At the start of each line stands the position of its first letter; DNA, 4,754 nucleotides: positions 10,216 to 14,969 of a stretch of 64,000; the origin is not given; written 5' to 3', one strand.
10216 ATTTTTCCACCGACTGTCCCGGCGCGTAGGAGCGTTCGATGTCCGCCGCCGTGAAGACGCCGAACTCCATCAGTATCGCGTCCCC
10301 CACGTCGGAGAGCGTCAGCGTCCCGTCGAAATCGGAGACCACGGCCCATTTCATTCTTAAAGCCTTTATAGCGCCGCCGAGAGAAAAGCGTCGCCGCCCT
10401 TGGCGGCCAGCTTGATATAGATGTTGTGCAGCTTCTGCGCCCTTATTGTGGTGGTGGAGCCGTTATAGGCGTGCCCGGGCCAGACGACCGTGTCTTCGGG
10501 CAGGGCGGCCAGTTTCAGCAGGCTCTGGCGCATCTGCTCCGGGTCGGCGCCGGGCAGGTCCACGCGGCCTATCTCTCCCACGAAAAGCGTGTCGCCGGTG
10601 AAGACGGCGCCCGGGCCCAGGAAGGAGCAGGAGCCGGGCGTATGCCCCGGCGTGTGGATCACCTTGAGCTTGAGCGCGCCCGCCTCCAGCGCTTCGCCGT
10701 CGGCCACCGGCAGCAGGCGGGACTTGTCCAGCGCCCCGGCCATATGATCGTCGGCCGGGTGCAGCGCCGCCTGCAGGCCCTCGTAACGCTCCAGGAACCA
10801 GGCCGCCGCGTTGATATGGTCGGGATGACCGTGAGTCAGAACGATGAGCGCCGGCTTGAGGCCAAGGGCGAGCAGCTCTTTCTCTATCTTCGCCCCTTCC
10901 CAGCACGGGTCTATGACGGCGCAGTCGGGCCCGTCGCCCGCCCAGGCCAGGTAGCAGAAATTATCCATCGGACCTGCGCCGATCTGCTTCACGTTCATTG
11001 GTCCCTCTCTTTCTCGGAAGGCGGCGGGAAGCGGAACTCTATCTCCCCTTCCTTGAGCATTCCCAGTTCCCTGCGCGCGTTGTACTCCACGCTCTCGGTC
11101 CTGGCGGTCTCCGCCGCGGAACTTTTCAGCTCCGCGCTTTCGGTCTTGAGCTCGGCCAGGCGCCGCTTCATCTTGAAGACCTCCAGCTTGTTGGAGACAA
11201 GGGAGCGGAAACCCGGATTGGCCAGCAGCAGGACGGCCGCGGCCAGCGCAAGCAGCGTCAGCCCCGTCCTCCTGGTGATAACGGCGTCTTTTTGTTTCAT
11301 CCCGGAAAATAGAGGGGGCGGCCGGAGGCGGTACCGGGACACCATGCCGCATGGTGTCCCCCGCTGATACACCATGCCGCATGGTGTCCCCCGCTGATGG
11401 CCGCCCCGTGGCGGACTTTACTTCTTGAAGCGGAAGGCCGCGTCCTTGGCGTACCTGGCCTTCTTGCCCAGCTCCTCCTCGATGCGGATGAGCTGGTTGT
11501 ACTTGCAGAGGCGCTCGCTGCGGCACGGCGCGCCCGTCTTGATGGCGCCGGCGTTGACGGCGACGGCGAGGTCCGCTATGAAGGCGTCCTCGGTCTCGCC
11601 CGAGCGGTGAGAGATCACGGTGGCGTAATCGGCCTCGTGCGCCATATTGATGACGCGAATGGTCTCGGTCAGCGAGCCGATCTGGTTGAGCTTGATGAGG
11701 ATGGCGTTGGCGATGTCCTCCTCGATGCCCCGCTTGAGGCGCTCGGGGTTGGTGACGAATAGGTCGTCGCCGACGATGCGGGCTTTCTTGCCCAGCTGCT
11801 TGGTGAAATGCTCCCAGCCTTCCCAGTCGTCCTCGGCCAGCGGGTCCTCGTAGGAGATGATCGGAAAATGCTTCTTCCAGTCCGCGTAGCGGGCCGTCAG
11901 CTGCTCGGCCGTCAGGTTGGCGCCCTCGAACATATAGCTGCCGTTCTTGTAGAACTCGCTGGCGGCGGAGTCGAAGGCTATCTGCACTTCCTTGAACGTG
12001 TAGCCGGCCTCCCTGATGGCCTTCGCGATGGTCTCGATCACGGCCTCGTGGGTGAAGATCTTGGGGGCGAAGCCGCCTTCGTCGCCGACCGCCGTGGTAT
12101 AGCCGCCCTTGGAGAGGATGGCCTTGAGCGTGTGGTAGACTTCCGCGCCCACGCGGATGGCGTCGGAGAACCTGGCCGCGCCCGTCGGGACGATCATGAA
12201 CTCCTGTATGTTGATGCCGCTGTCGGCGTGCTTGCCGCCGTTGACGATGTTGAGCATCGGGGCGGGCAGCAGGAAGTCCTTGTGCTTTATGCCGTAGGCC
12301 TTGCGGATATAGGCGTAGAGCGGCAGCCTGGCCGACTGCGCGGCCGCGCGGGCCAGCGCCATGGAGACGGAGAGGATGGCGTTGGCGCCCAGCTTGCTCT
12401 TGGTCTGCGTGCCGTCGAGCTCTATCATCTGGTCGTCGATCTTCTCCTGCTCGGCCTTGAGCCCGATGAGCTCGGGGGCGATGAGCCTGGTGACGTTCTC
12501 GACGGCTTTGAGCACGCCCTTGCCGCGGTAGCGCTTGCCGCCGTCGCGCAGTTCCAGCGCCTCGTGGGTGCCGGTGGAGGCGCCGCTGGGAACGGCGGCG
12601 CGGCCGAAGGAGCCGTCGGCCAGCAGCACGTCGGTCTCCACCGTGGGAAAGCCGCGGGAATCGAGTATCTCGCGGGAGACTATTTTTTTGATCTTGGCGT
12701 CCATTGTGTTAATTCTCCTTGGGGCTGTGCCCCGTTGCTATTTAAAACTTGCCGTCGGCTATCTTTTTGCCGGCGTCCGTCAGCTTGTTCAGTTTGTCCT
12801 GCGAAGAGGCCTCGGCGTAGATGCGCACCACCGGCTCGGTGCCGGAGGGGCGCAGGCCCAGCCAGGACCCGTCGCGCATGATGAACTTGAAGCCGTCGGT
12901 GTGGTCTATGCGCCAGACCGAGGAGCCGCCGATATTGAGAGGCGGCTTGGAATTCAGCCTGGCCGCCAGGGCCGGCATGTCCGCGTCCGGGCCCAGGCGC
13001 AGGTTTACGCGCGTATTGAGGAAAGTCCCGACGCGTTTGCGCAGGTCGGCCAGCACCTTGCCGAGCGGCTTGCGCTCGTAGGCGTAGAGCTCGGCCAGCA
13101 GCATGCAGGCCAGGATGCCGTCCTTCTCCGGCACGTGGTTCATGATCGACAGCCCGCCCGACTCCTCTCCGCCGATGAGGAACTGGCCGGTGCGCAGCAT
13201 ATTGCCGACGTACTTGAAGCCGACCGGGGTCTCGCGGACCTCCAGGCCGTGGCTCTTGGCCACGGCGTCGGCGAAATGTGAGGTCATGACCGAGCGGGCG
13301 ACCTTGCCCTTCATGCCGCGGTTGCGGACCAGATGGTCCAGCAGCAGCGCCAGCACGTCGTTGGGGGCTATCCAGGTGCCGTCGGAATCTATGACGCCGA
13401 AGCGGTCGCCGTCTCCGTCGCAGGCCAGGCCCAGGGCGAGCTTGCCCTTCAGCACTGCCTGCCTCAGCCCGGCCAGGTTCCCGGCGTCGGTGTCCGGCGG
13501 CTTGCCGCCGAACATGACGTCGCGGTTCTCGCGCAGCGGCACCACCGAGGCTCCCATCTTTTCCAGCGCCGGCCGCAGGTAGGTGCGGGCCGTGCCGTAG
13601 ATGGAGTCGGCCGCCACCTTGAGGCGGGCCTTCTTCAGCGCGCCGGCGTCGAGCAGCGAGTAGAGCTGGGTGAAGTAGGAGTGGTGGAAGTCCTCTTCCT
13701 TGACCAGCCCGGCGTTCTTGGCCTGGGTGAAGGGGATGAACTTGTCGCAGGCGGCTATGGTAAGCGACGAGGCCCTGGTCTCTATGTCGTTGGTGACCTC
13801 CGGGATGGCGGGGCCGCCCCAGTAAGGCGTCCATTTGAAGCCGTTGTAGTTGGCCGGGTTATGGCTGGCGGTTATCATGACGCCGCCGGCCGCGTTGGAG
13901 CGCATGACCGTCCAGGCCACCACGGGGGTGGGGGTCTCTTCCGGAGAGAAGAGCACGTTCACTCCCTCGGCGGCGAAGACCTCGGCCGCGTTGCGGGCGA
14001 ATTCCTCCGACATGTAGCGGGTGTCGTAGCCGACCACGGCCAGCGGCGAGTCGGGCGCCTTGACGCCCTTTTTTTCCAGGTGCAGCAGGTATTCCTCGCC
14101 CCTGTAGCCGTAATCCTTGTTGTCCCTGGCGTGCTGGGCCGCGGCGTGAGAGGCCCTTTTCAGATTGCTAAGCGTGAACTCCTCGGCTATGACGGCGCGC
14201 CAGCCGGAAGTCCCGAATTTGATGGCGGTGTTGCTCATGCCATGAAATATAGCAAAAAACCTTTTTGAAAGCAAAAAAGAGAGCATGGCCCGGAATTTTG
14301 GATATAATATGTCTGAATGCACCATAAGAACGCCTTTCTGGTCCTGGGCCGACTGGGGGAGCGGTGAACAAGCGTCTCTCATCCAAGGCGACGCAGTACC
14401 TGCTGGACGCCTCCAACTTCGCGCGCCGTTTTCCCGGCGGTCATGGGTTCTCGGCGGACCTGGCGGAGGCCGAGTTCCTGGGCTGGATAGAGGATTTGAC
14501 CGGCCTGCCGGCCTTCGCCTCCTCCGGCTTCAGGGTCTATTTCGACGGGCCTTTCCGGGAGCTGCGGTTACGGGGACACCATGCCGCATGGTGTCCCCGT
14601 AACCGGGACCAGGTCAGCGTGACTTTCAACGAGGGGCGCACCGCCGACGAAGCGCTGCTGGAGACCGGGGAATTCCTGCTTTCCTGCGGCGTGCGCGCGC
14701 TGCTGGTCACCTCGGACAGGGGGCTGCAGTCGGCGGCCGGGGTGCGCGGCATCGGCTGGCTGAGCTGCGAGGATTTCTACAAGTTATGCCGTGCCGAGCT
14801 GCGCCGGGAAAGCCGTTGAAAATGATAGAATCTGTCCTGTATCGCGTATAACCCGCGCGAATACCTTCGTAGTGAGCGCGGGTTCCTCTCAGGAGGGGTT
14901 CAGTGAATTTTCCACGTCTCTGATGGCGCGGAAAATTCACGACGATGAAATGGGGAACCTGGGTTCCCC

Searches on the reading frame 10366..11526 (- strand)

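Call 11: search_protein_families(library=pfam, proteins=[window:10366-11526:-], max_evalue=0.01)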
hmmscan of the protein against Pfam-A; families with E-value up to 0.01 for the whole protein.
window:10366-11526:- (386 aa): 2 families
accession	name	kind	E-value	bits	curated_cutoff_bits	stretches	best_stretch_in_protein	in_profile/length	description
PF00753.33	Lactamase_B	-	1.3e-25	91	22.7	1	186-352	3-196/196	Metallo-beta-lactamase superfamily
PF12706.13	Lactamase_B_2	-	0.0094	16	27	0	205-270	5-74/200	Beta-lactamase superfamily domain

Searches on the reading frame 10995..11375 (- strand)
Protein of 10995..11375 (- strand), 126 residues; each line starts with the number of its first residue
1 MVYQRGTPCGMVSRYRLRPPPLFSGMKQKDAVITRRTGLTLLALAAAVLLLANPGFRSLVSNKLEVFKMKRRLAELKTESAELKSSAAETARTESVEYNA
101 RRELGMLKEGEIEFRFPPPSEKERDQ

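Call 45: search_protein_families(library=pfam, proteins=[window:10995-11375:-], max_evalue=0.001)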
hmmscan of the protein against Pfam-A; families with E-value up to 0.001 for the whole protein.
window:10995-11375:- (126 aa): 1 family
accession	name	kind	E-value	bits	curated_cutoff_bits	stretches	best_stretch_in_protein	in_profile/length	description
PF04977.20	DivIC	-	7.1e-10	39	28.9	1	42-118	2-79/80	Septum formation initiator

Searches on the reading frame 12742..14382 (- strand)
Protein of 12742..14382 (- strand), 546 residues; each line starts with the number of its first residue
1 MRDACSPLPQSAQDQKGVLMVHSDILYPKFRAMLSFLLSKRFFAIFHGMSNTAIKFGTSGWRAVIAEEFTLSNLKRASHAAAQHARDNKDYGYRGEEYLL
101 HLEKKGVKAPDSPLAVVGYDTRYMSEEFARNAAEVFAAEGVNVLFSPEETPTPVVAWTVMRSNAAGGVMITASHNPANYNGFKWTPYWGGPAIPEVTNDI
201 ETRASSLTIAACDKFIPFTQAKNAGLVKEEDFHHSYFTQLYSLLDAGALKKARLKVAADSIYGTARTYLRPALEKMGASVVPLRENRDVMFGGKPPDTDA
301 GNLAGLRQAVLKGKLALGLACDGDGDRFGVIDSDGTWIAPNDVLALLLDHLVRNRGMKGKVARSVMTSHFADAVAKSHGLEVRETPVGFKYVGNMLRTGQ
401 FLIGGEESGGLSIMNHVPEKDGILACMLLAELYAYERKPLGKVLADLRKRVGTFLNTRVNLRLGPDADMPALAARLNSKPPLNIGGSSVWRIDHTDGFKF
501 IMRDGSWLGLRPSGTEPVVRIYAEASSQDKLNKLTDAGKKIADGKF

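Call 11: search_protein_families(library=pfam, proteins=[window:12742-14382:-], max_evalue=0.01)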
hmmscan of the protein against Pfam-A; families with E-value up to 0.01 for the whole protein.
window:12742-14382:- (546 aa): 4 families
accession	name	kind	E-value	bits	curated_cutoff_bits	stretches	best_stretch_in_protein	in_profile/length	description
PF02878.22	PGM_PMM_I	-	9.2e-34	116.5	22.5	1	113-205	41-132/138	Phosphoglucomutase/phosphomannomutase, alpha/beta/alpha domain I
PF02880.22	PGM_PMM_III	-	5.3e-28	97.9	20.7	1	340-448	2-112/115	Phosphoglucomutase/phosphomannomutase, alpha/beta/alpha domain III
PF02879.22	PGM_PMM_II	-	1.8e-20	73.8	29.3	1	235-335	2-103/103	Phosphoglucomutase/phosphomannomutase, alpha/beta/alpha domain II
PF00408.26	PGM_PMM_IV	-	2.2e-11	44.1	23.1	1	494-536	22-63/68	Phosphoglucomutase/phosphomannomutase, C-terminal domain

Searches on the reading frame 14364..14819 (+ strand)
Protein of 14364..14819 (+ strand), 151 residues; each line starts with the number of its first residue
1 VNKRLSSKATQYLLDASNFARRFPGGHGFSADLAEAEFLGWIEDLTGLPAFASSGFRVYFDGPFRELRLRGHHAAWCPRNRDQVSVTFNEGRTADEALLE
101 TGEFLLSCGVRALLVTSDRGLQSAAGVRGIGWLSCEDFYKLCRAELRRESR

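Call 11: search_protein_families(library=pfam, proteins=[window:14364-14819:+], max_evalue=0.01)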
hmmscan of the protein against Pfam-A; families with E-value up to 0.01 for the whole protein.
window:14364-14819:+ (151 aa): 0 families

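Call 47: find_homologous_proteins(query=window:14364-14816:+, max_evalue=0.001)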
Query window:14364-14816:+ (151 aa): 9 proteins with E <= 0.001 among 172 candidates.
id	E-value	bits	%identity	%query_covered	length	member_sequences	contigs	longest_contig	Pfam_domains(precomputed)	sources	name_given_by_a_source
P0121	8.8e-73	261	87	90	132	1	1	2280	-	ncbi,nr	ncbi:MAG: hypothetical protein RQ748_11695, partial [Elusimicrobiales bacterium]|nr:hypothetical pro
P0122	6.2e-72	258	81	100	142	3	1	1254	-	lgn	-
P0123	1.3e-70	254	78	95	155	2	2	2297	-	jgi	-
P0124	1.8e-70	254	81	100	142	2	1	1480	-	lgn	-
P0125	4.0e-70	252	81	100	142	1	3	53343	-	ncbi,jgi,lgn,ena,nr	ncbi:MAG TPA: hypothetical protein DDW67_01610 [Elusimicrobia bacterium]|nr:hypothetical protein [El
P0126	2.2e-69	250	79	100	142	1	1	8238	-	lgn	-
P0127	3.2e-68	246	79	100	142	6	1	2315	-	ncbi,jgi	jgi:hypothetical protein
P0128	3.7e-63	230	75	100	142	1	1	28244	-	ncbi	-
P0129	6.3e-63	229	74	95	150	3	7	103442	-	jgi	-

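Call 49: find_encoding_contigs(protein=P0123, flank=1500, max_places=1)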
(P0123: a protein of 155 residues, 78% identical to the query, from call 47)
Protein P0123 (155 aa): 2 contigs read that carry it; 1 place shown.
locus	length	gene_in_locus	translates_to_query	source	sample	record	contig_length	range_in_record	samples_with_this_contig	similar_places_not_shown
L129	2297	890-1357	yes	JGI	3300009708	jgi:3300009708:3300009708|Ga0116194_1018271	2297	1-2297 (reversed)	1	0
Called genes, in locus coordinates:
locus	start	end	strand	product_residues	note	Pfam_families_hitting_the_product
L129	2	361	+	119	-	?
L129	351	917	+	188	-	-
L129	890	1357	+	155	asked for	-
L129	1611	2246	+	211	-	PF02666:PS_Dcarbxylase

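Call 50: find_encoding_contigs(protein=P0129, flank=1500, max_places=1)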
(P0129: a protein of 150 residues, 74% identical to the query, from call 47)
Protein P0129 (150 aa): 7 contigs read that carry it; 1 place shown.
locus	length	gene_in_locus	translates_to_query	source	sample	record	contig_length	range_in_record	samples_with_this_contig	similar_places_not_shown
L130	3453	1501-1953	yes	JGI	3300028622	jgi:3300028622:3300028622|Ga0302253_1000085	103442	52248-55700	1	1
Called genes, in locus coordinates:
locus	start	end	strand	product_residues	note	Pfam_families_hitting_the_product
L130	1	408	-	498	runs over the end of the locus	PF02878:PGM_PMM_I, PF02879:PGM_PMM_II, PF02880:PGM_PMM_III, PF00408:PGM_PMM_IV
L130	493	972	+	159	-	-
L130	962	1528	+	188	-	-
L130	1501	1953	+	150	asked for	-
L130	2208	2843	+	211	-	PF02666:PS_Dcarbxylase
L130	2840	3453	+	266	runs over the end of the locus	PF01066:CDP-OH_P_transf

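Call 51: find_encoding_contigs(protein=P0125, flank=1500, max_places=1)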
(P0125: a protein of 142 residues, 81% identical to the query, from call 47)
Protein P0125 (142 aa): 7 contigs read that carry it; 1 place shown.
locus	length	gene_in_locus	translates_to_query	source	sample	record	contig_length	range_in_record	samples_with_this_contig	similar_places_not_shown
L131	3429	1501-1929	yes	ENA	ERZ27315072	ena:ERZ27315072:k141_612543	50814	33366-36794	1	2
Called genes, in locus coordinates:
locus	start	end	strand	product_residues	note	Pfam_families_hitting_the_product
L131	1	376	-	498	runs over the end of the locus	PF02878:PGM_PMM_I, PF02879:PGM_PMM_II, PF02880:PGM_PMM_III, PF00408:PGM_PMM_IV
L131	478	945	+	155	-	-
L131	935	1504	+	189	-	PF00578:AhpC-TSA (weak)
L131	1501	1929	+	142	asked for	-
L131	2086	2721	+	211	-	PF02666:PS_Dcarbxylase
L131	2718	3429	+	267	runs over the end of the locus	PF01066:CDP-OH_P_transf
